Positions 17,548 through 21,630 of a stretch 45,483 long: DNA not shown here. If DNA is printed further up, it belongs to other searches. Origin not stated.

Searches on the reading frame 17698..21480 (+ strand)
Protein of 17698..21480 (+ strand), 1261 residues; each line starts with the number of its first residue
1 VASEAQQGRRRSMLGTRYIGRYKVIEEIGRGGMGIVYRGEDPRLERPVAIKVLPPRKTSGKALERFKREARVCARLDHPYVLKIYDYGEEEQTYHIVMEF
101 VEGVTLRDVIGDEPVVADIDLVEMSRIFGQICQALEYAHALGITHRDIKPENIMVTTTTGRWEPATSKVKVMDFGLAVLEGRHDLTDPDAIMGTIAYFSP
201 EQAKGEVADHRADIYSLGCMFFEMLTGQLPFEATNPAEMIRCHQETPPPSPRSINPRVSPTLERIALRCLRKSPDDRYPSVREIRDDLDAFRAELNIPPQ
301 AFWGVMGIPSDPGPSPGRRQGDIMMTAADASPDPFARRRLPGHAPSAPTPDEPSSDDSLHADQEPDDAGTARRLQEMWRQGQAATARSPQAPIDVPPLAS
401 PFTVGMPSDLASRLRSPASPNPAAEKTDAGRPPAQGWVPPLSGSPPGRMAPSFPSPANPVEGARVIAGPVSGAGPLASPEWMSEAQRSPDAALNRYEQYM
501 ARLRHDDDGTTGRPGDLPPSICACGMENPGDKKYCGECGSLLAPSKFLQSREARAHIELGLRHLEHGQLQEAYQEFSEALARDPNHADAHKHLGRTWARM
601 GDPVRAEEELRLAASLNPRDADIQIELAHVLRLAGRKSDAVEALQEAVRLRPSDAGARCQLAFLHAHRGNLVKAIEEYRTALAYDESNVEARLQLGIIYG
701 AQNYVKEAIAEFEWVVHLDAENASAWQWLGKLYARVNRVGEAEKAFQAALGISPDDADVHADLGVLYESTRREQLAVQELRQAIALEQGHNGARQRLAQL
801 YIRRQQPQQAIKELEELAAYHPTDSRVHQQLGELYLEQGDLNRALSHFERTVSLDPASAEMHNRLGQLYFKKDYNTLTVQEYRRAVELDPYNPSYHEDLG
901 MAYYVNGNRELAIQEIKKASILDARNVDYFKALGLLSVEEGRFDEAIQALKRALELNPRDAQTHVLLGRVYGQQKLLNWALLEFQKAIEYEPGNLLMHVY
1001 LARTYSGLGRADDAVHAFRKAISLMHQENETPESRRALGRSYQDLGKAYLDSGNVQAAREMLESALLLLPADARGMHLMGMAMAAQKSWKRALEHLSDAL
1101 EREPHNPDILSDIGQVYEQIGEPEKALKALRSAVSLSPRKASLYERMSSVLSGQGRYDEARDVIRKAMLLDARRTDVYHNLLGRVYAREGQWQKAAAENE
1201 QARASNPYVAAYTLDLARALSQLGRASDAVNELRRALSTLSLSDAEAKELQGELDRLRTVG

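Call 54: search_protein_families(library=pfam, proteins=[window:17698-21480:+], max_evalue=0.0001)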
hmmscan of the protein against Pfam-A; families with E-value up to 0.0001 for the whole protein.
window:17698-21480:+ (1261 aa): 32 families (the best 25 are shown)
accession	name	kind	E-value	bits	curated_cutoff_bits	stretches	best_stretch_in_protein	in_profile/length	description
PF07719.23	TPR_2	-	2.1e-78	252.5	27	2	929-960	3-34/34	Tetratricopeptide repeat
PF13414.12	TPR_11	-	4.9e-66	218.6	26.8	4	938-974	5-41/42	TPR repeat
PF14559.12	TPR_19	-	2.9e-65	217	25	5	564-624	2-62/68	Tetratricopeptide repeat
PF13181.12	TPR_8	-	4.6e-58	188.9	25.7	0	933-959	7-33/34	Tetratricopeptide repeat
PF00515.34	TPR_1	-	4.3e-56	185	27.8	1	930-960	4-34/34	Tetratricopeptide repeat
PF13431.12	TPR_17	-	9.8e-52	169.4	24.4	0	815-845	3-33/34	Tetratricopeptide repeat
PF00069.31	Pkinase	-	3.2e-51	174.7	31.7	1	22-278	1-252/263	Protein kinase domain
PF13432.12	TPR_16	-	6.5e-51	170.8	32.7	5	694-757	2-65/65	Tetratricopeptide repeat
PF13428.12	TPR_14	-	1.1e-49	162.1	23.5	0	931-969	5-43/44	Tetratricopeptide repeat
PF13424.12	TPR_12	-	5.8e-37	126.2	30.1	3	997-1066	5-72/77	Tetratricopeptide repeat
PF23914.1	TPR_CcmH_CycH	-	5.3e-36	124.3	42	2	577-683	40-149/158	Cytochrome c-type biogenesis protein H TPR domain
PF07714.23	PK_Tyr_Ser-Thr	-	1.3e-34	120.2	23.1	1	24-288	3-258/258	Protein tyrosine and serine/threonine kinase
PF13371.12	TPR_9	-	5.1e-26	90.9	35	1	1083-1141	5-63/73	Tetratricopeptide repeat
PF13176.12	TPR_7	-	9.9e-19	66.2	27.9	0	829-858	3-34/36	Tetratricopeptide repeat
PF12895.13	ANAPC3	-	8.2e-18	64.9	27.2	0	941-1020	3-81/82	Anaphase-promoting complex, cyclosome, subunit 3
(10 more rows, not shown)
